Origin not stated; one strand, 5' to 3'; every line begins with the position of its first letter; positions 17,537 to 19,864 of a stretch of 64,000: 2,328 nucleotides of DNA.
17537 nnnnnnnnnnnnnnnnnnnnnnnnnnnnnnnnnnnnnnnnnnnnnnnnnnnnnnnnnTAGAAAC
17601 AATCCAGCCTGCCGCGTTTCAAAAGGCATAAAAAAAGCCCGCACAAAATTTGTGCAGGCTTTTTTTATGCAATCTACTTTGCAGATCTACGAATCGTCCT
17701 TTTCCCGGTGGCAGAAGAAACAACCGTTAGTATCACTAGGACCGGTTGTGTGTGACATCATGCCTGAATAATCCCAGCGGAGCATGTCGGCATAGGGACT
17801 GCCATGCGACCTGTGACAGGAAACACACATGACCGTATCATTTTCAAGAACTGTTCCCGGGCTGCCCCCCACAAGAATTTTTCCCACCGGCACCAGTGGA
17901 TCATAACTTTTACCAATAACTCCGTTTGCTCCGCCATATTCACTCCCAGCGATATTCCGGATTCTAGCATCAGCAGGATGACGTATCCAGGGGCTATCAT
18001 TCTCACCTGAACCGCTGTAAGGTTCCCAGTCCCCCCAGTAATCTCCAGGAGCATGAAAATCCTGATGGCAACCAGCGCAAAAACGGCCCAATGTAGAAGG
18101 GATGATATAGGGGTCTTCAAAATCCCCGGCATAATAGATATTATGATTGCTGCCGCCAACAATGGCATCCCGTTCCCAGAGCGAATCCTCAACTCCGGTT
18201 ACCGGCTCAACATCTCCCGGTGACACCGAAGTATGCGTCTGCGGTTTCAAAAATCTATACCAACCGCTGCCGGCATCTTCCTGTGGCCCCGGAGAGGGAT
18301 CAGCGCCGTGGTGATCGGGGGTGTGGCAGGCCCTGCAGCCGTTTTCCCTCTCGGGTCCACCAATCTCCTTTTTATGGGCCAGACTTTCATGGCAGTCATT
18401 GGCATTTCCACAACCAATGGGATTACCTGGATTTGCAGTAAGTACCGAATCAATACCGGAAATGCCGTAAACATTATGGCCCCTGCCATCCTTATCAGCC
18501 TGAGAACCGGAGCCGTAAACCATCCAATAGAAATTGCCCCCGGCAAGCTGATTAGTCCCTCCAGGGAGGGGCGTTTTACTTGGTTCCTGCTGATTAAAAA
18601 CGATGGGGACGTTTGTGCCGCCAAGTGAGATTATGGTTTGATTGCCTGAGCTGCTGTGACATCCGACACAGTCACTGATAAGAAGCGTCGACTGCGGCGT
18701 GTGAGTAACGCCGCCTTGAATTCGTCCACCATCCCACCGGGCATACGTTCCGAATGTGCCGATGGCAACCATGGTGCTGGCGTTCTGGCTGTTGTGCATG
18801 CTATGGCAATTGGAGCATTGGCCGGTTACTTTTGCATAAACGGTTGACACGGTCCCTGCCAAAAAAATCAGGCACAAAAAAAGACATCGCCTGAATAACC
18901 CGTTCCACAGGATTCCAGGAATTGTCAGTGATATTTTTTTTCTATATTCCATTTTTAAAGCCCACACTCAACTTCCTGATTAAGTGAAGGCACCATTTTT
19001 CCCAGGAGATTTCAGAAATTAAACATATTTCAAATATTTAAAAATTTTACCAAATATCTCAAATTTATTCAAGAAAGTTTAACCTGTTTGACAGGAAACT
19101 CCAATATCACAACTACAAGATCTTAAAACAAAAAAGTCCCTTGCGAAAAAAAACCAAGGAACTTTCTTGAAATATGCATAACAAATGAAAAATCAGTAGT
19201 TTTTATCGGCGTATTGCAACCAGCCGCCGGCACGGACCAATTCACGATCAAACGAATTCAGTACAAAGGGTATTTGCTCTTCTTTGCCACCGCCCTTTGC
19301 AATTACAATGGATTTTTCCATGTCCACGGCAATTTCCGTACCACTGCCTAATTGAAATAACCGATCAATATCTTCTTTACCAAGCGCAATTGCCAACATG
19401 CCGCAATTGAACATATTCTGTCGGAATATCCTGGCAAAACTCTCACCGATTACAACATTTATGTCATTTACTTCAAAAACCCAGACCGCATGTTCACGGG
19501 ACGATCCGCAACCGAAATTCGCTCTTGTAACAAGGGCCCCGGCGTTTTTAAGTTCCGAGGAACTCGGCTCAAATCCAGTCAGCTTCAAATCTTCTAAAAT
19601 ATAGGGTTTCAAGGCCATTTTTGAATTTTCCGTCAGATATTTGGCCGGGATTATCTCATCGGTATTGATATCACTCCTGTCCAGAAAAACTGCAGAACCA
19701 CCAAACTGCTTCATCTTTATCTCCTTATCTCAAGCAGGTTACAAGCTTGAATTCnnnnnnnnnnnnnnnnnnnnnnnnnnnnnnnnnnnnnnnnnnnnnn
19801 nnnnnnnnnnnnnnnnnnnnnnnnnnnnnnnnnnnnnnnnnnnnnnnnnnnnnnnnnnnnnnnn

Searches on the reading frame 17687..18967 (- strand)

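Call 19: search_protein_families(library=pfam, proteins=[window:17687-18967:-], max_evalue=0.001)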
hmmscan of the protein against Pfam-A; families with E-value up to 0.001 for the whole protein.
window:17687-18967:- (426 aa): 5 families
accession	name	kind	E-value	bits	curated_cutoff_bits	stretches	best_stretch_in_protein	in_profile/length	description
PF09699.15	Paired_CXXCH_1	-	1.3e-09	38.1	20.6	1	380-424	8-40/41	Doubled CXXCH motif (Paired_CXXCH_1)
PF22113.1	Mtrc-MtrF_II-IV_dom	-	1.2e-07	31.9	30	0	375-423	117-166/176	Outer membrane cytochrome MtrC/MtrF-like, domains II/IV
PF00034.26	Cytochrom_C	-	0.00035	22.3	21.3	0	209-242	10-46/90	Cytochrome c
PF14522.11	Cytochrome_C7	-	0.0005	20.3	24.8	0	190-220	17-53/67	Cytochrome c7 and related cytochrome c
PF13442.11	Cytochrome_CBB3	-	0.00058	20.6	27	0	43-59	9-22/68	Cytochrome C oxidase, cbb3-type, subunit III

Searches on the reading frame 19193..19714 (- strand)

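Call 73: search_protein_families(library=ncbifam, proteins=[window:19193-19714:-], max_evalue=1e-10)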
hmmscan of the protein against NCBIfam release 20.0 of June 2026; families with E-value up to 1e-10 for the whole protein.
window:19193-19714:- (173 aa): 10 families
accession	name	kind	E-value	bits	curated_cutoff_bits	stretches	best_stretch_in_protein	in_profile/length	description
NF002458.0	PRK01641.1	subfamily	1.8e-36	125.6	167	1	2-160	5-169/202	3-isopropylmalate dehydratase small subunit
TIGR02084.1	leud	equivalog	2.1e-27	95.7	245.85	1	14-170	8-155/156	3-isopropylmalate dehydratase small subunit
TIGR00171.1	leuD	equivalog_domain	3.8e-27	95.3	116.25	1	2-160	5-171/188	3-isopropylmalate dehydratase small subunit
TIGR02087.1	LEUD_arch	subfamily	9.7e-25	87.1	108.95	1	14-171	8-156/157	LeuD/DmdB family oxidoreductase small subunit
NF040604.2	HacB_Meth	equivalog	1.1e-21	77.3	230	1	9-170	7-158/159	homoaconitase small subunit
NF040625.1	HacB2_Meth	equivalog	4.5e-19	68.5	230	1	13-167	12-154/161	homoaconitase small subunit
TIGR01342.1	acon_putative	hypoth_equivalog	3.2e-17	62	719.15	1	10-171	475-647/655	putative aconitate hydratase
NF010629.0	PRK14023.1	equivalog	2e-16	60.2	229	1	14-171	9-156/166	homoaconitate hydratase small subunit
NF005558.0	PRK07229.1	equivalog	2.1e-16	59.7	612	1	13-171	479-643/647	aconitate hydratase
TIGR00139.1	h_aconitase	equivalog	1.7e-12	46.5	529.9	1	2-111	528-635/709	homoaconitase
